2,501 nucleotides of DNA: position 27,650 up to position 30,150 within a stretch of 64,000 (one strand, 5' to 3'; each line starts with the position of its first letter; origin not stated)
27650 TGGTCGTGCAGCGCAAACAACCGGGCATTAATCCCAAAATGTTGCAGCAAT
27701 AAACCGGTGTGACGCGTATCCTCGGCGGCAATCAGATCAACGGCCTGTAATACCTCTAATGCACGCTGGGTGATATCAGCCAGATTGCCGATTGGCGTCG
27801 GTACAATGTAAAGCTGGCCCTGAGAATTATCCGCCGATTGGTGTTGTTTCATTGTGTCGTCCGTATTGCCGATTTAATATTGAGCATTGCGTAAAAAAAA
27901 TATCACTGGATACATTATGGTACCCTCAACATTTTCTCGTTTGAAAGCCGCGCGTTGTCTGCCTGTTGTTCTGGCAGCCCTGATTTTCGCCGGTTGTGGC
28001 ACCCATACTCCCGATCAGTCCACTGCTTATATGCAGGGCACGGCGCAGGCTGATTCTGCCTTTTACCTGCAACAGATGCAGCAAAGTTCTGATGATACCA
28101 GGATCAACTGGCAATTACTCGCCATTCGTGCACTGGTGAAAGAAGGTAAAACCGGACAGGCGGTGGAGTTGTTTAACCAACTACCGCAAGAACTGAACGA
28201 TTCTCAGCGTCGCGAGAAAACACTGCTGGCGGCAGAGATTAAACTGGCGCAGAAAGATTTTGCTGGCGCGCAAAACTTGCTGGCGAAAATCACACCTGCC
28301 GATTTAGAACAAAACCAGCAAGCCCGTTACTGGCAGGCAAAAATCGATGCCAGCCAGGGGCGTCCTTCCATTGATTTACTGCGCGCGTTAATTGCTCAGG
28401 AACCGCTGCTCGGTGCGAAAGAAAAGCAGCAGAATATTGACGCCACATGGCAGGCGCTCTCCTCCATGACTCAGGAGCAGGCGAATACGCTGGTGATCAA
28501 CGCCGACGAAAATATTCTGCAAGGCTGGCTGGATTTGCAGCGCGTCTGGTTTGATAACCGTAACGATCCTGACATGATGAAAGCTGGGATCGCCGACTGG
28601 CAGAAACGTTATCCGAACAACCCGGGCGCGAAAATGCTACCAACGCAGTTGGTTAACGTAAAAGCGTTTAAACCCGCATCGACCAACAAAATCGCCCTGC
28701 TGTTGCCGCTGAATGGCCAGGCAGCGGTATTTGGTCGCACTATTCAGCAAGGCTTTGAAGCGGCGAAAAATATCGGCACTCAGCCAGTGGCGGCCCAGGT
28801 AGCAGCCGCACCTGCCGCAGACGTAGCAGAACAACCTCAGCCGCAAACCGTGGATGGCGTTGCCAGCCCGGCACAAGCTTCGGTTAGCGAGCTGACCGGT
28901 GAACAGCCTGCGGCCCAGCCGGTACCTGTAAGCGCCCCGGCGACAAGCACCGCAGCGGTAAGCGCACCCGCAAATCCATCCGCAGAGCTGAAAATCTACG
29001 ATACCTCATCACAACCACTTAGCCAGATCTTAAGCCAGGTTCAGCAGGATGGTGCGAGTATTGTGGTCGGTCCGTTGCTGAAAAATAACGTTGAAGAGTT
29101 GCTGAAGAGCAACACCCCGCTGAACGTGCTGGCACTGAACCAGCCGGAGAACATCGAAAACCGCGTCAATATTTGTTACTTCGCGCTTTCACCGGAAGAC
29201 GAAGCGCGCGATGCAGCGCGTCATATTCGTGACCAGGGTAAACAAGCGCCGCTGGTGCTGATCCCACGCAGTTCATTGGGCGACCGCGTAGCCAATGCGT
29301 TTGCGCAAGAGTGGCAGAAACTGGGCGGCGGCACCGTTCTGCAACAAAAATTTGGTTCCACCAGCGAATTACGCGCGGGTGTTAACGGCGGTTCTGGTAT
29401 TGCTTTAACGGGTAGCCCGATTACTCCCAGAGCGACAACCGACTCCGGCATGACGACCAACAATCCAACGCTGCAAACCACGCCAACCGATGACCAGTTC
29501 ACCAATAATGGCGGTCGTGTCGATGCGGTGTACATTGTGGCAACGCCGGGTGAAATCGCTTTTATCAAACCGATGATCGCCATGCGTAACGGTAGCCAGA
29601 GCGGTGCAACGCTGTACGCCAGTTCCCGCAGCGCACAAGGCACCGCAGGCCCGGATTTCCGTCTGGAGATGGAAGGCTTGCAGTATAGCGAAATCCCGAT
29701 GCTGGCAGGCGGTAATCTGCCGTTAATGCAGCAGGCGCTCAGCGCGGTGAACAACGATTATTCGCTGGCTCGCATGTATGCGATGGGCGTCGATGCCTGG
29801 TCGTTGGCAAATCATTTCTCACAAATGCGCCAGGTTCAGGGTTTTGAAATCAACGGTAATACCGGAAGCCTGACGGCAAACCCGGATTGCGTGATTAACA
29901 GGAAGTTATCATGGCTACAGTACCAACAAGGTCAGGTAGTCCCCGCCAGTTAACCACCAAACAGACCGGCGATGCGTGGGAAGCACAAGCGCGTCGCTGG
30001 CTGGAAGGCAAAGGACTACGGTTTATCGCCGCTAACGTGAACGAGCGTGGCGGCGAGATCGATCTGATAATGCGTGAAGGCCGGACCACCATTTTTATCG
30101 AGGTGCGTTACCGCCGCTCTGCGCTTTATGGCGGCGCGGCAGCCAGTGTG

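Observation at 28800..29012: Ala/Pro/Gln-rich low-complexity linker inside LpoA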

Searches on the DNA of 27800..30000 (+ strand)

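Call 11: search_dna_similar(query=window:28688-29110:+, collection=ecoli_genomes, mode=near, rows=spread, max_rows=40)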
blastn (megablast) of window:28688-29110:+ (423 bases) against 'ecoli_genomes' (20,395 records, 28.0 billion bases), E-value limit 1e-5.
Records with a match: 5424; places in all: 5425; records where one place covers at least 80% of the query: 5424.
Genomes with a match: 5424 of 5426; with a place that covers at least 80% of the query: 5424. Places per genome that has any: lowest 1, median 1, highest 2. On chromosomes: 5424 places; on plasmids: 1.
Best place of each record, by identity: >=99% 773; 95-99% 4343; 90-95% 300; 80-90% 8.
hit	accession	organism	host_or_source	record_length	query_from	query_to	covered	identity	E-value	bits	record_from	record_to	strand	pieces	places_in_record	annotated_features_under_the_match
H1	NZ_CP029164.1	Escherichia coli strain 104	chicken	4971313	1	423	100%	100.0%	0e+0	782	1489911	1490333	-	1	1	lpoA: penicillin-binding protein activator LpoA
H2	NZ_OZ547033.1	Escherichia coli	Homo sapiens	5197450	1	423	100%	100.0%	0e+0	782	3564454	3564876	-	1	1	lpoA: penicillin-binding protein activator LpoA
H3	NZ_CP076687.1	Escherichia coli strain S22EC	Homo sapiens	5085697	1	423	100%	99.3%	0e+0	765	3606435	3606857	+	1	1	lpoA: penicillin-binding protein activator LpoA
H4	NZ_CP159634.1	Escherichia coli strain Z135-3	hospital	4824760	1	423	100%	99.3%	0e+0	765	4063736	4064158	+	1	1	lpoA: penicillin-binding protein activator LpoA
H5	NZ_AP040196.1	Escherichia coli strain NR301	Homo sapiens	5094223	1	423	100%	99.3%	0e+0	765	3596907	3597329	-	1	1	lpoA: penicillin-binding protein activator LpoA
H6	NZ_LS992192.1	Escherichia coli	-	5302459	1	423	100%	99.3%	0e+0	765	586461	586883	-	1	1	lpoA: penicillin-binding protein activator LpoA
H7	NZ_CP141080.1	Escherichia coli strain KE51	Homo sapiens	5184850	1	423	100%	98.8%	0e+0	754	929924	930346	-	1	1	lpoA: penicillin-binding protein activator LpoA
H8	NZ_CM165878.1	Escherichia coli strain N68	Homo sapiens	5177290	1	423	100%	98.6%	0e+0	749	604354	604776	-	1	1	lpoA: penicillin-binding protein activator LpoA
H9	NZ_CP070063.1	Escherichia coli strain FDAARGOS_1372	Homo sapiens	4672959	1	423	100%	98.3%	0e+0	743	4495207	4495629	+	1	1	lpoA: penicillin-binding protein activator LpoA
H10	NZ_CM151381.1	Escherichia coli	Homo sapiens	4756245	1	423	100%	98.3%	0e+0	743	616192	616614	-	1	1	lpoA: penicillin-binding protein activator LpoA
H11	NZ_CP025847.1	Escherichia coli strain 602354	Homo sapiens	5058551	1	423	100%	97.6%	0e+0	726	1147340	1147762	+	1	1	lpoA: penicillin-binding protein activator LpoA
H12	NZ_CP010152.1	Escherichia coli strain D9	dog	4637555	1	423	100%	97.6%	0e+0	726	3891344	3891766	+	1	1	lpoA: penicillin-binding protein activator LpoA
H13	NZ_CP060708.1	Escherichia coli strain MFDpir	not applicable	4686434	1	423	100%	97.6%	0e+0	726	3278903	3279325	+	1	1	lpoA: penicillin-binding protein activator LpoA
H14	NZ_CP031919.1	Escherichia coli O145:NM strain FWSEC0002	Homo sapiens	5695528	1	423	100%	97.6%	0e+0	726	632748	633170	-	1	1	lpoA: penicillin-binding protein activator LpoA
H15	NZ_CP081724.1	Escherichia coli strain CX07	-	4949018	1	423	100%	97.6%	0e+0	726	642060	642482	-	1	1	lpoA: penicillin-binding protein activator LpoA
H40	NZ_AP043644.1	Escherichia coli strain AST85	Homo sapiens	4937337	1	423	100%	85.9%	9e-125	455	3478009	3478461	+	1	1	lpoA: penicillin-binding protein activator LpoA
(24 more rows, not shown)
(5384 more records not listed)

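Call 13: get_annotated_region(hit=H40, flank=1500)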
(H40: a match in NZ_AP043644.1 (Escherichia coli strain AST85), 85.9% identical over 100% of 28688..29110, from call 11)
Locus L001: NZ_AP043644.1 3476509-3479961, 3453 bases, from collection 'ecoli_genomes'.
description: Escherichia coli strain AST85 chromosome, complete genome
organism: Escherichia coli strain AST85 (NCBI taxid 562)
replicon: chromosome; assembly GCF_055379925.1
host: Homo sapiens; source: -; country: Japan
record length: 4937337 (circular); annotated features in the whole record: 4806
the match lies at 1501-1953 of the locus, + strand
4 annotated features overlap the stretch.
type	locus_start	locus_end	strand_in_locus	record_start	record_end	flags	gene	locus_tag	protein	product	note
CDS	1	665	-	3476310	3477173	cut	rsmI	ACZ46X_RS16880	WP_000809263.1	16S rRNA (cytidine(1402)-2'-O)-methyltransferase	-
CDS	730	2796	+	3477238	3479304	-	lpoA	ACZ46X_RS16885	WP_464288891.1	penicillin-binding protein activator LpoA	-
CDS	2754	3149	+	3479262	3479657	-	yraN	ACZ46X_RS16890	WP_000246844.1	YraN family protein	-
CDS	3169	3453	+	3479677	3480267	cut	diaA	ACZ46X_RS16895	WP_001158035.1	DnaA initiator-associating protein DiaA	-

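Call 15: search_dna_similar(query=L001:1501-1953:+, collection=ecoli_genomes, mode=near, rows=best, max_rows=60)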
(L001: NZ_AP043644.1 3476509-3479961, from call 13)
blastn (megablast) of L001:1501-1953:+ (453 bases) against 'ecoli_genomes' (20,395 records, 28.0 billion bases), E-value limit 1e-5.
Records with a match: 5424; places in all: 5426; records where one place covers at least 80% of the query: 5424.
Genomes with a match: 5424 of 5426; with a place that covers at least 80% of the query: 5424. Places per genome that has any: lowest 1, median 1, highest 2. On chromosomes: 5425 places; on plasmids: 1.
Best place of each record, by identity: >=99% 9; 95-99% 8; 90-95% 4307; 80-90% 1100.
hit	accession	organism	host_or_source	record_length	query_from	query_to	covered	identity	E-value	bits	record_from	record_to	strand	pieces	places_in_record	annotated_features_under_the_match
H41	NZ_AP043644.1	Escherichia coli strain AST85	Homo sapiens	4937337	1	453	100%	100.0%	0e+0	837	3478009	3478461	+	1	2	lpoA: penicillin-binding protein activator LpoA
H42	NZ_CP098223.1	Escherichia coli strain Z0117EC0005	Canis lupus familiaris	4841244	1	453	100%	99.8%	9e-145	860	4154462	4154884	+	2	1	lpoA: penicillin-binding protein activator LpoA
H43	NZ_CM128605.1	Escherichia coli strain E200086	Homo sapiens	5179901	1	453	100%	99.8%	9e-145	860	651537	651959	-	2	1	lpoA: penicillin-binding protein activator LpoA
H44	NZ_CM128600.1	Escherichia coli strain E400634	Homo sapiens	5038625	1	453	100%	99.8%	9e-145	860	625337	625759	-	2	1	lpoA: penicillin-binding protein activator LpoA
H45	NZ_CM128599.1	Escherichia coli strain E500002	Homo sapiens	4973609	1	453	100%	99.8%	9e-145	860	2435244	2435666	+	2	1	lpoA: penicillin-binding protein activator LpoA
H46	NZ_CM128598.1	Escherichia coli strain E600003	Homo sapiens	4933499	1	453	100%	99.8%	9e-145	860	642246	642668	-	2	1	lpoA: penicillin-binding protein activator LpoA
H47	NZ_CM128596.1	Escherichia coli strain 100117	Homo sapiens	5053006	1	453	100%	99.8%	9e-145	860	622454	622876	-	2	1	lpoA: penicillin-binding protein activator LpoA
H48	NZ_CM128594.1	Escherichia coli strain 100248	Homo sapiens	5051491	1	453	100%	99.8%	9e-145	860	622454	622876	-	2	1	lpoA: penicillin-binding protein activator LpoA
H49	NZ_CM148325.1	Escherichia coli strain 24A16CRGN010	Homo sapiens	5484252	1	453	100%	99.8%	9e-145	860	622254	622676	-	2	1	lpoA: penicillin-binding protein activator LpoA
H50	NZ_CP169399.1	Escherichia coli strain MFDS1022581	Animal source foods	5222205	1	453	100%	97.9%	4e-138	810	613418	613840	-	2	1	lpoA: penicillin-binding protein activator LpoA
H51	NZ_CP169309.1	Escherichia coli strain MFDS1019527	cattle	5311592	1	453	100%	97.9%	4e-138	810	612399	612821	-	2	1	lpoA: penicillin-binding protein activator LpoA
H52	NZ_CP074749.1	Escherichia coli strain R32_14_1F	goat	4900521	1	453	100%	97.9%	9e-140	810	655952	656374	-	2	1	lpoA: penicillin-binding protein activator LpoA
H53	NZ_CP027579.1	Escherichia coli strain 2013C-4282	Homo sapiens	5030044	1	453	100%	96.8%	4e-128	782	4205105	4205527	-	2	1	lpoA: penicillin-binding protein activator LpoA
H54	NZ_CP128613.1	Escherichia coli strain WL297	Homo sapiens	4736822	1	453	100%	96.8%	4e-128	782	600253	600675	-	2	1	lpoA: penicillin-binding protein activator LpoA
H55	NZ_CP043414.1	Escherichia coli strain EC42405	bovine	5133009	1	453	100%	96.4%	2e-126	771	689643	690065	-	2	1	lpoA: penicillin-binding protein activator LpoA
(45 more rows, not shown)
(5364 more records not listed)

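Call 21: search_dna_similar(query=window:28778-28990:+, collection=ecoli_genomes, mode=near, rows=spread, max_rows=60)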
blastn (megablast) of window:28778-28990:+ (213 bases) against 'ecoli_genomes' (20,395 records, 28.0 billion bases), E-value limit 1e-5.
Records with a match: 5261; places in all: 5261; records where one place covers at least 80% of the query: 5261.
Genomes with a match: 5261 of 5426; with a place that covers at least 80% of the query: 5261. Places per genome that has any: lowest 1, median 1, highest 1. On chromosomes: 5260 places; on plasmids: 1.
Best place of each record, by identity: >=99% 162; 95-99% 4279; 90-95% 820.
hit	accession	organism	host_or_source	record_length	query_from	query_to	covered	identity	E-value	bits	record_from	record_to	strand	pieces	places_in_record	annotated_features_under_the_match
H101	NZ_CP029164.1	Escherichia coli strain 104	chicken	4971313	1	213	100%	100.0%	9e-107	394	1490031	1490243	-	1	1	lpoA: penicillin-binding protein activator LpoA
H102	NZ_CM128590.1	Escherichia coli strain 200164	Homo sapiens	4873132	1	213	100%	100.0%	9e-107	394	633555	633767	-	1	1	lpoA: penicillin-binding protein activator LpoA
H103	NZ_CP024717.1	Escherichia coli strain LS4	Bos mutus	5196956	1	213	100%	98.6%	9e-102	377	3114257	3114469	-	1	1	lpoA: penicillin-binding protein activator LpoA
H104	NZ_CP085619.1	Escherichia coli strain EC32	Homo sapiens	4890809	1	213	100%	98.6%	9e-102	377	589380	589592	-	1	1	lpoA: penicillin-binding protein activator LpoA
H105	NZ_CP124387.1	Escherichia coli strain AVS0972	wastewater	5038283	1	213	100%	98.6%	9e-102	377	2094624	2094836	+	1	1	lpoA: penicillin-binding protein activator LpoA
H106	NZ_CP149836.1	Escherichia coli strain 2024CK-00184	Homo sapiens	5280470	1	213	100%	98.6%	9e-102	377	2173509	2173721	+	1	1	lpoA: penicillin-binding protein activator LpoA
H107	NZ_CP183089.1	Escherichia coli strain 447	Homo sapiens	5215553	1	213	100%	98.6%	9e-102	377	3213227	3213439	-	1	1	lpoA: penicillin-binding protein activator LpoA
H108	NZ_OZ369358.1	Escherichia coli strain Esc20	not applicable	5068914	1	213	100%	98.6%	9e-102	377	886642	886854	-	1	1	lpoA: penicillin-binding protein activator LpoA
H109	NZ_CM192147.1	Escherichia coli strain Ec-U4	Homo sapiens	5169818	1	213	100%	98.6%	9e-102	377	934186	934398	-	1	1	lpoA: penicillin-binding protein activator LpoA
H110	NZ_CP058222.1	Escherichia coli strain CFT073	Homo sapiens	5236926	1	213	100%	98.1%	4e-100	372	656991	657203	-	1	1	lpoA: penicillin-binding protein activator LpoA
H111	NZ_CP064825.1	Escherichia coli UTI89 strain UTI89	Homo sapiens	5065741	1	213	100%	97.7%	2e-98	366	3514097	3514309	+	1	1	lpoA: penicillin-binding protein activator LpoA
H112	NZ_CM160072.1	Escherichia coli strain GPEC128-620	chicken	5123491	1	213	100%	97.7%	2e-98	366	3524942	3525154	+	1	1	lpoA: penicillin-binding protein activator LpoA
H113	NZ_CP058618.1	Escherichia coli strain JS316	Homo sapiens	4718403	1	213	100%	97.2%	9e-97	361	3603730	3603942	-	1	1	lpoA: penicillin-binding protein activator LpoA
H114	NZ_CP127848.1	Escherichia coli strain MB7671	Homo sapiens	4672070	1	213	100%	97.2%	9e-97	361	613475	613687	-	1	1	lpoA: penicillin-binding protein activator LpoA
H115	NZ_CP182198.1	Escherichia coli strain EC130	pig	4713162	1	213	100%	97.2%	9e-97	361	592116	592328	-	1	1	lpoA: penicillin-binding protein activator LpoA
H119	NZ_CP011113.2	Escherichia coli strain RR1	Homo sapiens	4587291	1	213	100%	96.2%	2e-93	350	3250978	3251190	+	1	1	lpoA: penicillin-binding protein activator LpoA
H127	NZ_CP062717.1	Escherichia coli O157:H7 strain Z1825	Bovine Faeces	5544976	1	213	100%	96.2%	2e-93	350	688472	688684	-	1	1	lpoA: penicillin-binding protein activator LpoA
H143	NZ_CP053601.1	Escherichia coli BL21 strain BL21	not applicable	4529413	1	213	100%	95.8%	9e-92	344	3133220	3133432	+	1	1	lpoA: penicillin-binding protein activator LpoA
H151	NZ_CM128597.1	Escherichia coli strain E700025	Homo sapiens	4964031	1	213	100%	93.9%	4e-85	322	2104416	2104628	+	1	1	lpoA: penicillin-binding protein activator LpoA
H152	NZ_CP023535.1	Escherichia coli strain FDAARGOS_403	Homo sapiens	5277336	1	213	100%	91.5%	1e-76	294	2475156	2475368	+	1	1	lpoA: penicillin-binding protein activator LpoA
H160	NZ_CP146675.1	Escherichia coli strain MS 69-1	Homo sapiens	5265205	35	213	84%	95.0%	7e-73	281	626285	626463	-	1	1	lpoA: penicillin-binding protein activator LpoA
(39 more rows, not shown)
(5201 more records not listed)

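Call 23: get_annotated_region(hit=H119, flank=1000)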
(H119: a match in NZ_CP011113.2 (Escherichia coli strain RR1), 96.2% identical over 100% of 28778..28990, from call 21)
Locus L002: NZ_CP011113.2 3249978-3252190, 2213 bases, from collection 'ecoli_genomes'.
description: Escherichia coli strain RR1 chromosome, complete genome
organism: Escherichia coli strain RR1 (NCBI taxid 562)
replicon: chromosome; assembly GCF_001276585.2
host: Homo sapiens; source: -; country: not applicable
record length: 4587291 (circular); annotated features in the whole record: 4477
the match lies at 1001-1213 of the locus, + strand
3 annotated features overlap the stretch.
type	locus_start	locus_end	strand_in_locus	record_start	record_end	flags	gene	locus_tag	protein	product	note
CDS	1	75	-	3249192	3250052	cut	rsmI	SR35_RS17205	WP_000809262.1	16S rRNA (cytidine(1402)-2'-O)-methyltransferase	-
CDS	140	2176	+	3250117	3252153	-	lpoA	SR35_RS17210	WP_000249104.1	penicillin-binding protein activator LpoA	-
CDS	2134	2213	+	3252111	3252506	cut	yraN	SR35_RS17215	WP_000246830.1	YraN family protein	-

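Call 24: get_annotated_region(hit=H110, flank=1000)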
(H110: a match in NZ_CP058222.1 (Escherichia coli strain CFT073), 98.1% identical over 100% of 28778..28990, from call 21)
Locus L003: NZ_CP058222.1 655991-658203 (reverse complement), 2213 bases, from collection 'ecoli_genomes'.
description: Escherichia coli strain CFT073 chromosome, complete genome
organism: Escherichia coli strain CFT073 (NCBI taxid 562)
replicon: chromosome; assembly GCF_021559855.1
host: Homo sapiens; source: urine; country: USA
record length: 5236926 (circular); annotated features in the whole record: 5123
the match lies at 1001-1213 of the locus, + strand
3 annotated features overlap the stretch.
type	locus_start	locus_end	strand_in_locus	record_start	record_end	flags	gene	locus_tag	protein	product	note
CDS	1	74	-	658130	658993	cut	rsmI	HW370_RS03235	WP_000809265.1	16S rRNA (cytidine(1402)-2'-O)-methyltransferase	-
CDS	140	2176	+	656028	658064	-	lpoA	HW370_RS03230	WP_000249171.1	penicillin-binding protein activator LpoA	-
CDS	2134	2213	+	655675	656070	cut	yraN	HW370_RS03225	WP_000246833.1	YraN family protein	-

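Call 25: get_annotated_region(hit=H127, flank=1000)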
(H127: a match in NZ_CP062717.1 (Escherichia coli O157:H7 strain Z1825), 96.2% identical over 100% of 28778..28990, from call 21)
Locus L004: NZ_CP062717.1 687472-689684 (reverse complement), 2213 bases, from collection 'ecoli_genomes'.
description: Escherichia coli O157:H7 strain Z1825 chromosome, complete genome
organism: Escherichia coli O157:H7 strain Z1825 (NCBI taxid 83334)
replicon: chromosome; assembly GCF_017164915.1
host: -; source: Bovine Faeces; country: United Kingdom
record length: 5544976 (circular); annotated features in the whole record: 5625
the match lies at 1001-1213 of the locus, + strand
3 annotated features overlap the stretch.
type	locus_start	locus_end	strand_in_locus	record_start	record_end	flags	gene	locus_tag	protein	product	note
CDS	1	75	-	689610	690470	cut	rsmI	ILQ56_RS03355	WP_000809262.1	16S rRNA (cytidine(1402)-2'-O)-methyltransferase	-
CDS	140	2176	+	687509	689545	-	lpoA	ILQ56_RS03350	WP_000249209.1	penicillin-binding protein activator LpoA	-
CDS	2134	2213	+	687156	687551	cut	yraN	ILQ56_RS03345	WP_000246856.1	YraN family protein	-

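Call 26: get_annotated_region(hit=H143, flank=1000)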
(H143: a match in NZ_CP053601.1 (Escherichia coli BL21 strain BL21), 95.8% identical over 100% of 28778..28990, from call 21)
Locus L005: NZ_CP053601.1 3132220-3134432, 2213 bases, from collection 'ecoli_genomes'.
description: Escherichia coli BL21 chromosome, complete genome
organism: Escherichia coli BL21 strain BL21 (NCBI taxid 511693)
replicon: chromosome; assembly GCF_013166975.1
host: -; source: not applicable; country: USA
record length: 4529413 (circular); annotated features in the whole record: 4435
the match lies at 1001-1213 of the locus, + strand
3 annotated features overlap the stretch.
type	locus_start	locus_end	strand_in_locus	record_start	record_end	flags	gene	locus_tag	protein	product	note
CDS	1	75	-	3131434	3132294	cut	rsmI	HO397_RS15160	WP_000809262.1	16S rRNA (cytidine(1402)-2'-O)-methyltransferase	-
CDS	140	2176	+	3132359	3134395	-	lpoA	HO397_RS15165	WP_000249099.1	penicillin-binding protein activator LpoA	-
CDS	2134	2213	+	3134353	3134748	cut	yraN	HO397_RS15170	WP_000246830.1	YraN family protein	-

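Call 27: get_annotated_region(hit=H151, flank=1000)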
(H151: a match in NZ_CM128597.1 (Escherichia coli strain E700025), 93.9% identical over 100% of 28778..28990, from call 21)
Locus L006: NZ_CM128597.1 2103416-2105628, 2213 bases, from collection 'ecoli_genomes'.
description: Escherichia coli strain E700025 chromosome, whole genome shotgun sequence
organism: Escherichia coli strain E700025 (NCBI taxid 562)
replicon: chromosome; assembly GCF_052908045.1
host: Homo sapiens; source: stool; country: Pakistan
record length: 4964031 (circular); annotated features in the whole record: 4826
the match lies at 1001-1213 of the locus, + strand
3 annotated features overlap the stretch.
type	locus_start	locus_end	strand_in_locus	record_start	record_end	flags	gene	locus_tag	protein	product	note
CDS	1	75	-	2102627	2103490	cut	rsmI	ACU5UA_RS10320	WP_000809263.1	16S rRNA (cytidine(1402)-2'-O)-methyltransferase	-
CDS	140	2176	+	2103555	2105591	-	lpoA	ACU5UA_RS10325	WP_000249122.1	penicillin-binding protein activator LpoA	-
CDS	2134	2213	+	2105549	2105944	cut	yraN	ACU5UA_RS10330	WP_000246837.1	YraN family protein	-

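Call 28: get_annotated_region(hit=H152, flank=1000)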
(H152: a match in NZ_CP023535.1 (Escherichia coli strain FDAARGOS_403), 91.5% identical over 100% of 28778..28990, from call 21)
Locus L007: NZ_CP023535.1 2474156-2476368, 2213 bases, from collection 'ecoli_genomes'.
description: Escherichia coli strain FDAARGOS_403 chromosome, complete genome
organism: Escherichia coli strain FDAARGOS_403 (NCBI taxid 562)
replicon: chromosome; assembly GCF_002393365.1
host: Homo sapiens; source: human; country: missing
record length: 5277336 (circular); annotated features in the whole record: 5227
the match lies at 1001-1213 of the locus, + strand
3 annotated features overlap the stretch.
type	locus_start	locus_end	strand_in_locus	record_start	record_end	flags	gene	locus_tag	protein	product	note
CDS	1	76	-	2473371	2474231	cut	rsmI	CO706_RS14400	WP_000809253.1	16S rRNA (cytidine(1402)-2'-O)-methyltransferase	-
CDS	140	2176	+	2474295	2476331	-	lpoA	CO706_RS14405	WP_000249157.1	penicillin-binding protein activator LpoA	-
CDS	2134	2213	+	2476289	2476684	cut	yraN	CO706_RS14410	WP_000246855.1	YraN family protein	-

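Call 29: get_annotated_region(hit=H160, flank=1000)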
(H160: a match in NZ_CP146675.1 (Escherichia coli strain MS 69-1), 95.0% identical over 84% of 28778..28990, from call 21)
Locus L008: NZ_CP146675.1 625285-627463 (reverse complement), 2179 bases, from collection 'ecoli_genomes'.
description: Escherichia coli strain MS 69-1 chromosome, complete genome
organism: Escherichia coli strain MS 69-1 (NCBI taxid 562)
replicon: chromosome; assembly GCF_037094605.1
host: Homo sapiens; source: Colon; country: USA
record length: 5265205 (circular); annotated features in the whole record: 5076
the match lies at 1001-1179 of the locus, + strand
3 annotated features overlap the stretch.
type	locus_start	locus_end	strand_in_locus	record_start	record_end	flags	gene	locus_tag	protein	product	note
CDS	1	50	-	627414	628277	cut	rsmI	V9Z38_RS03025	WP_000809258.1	16S rRNA (cytidine(1402)-2'-O)-methyltransferase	-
CDS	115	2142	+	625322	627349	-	lpoA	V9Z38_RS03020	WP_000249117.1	penicillin-binding protein activator LpoA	-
CDS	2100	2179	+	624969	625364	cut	yraN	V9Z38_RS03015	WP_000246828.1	YraN family protein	-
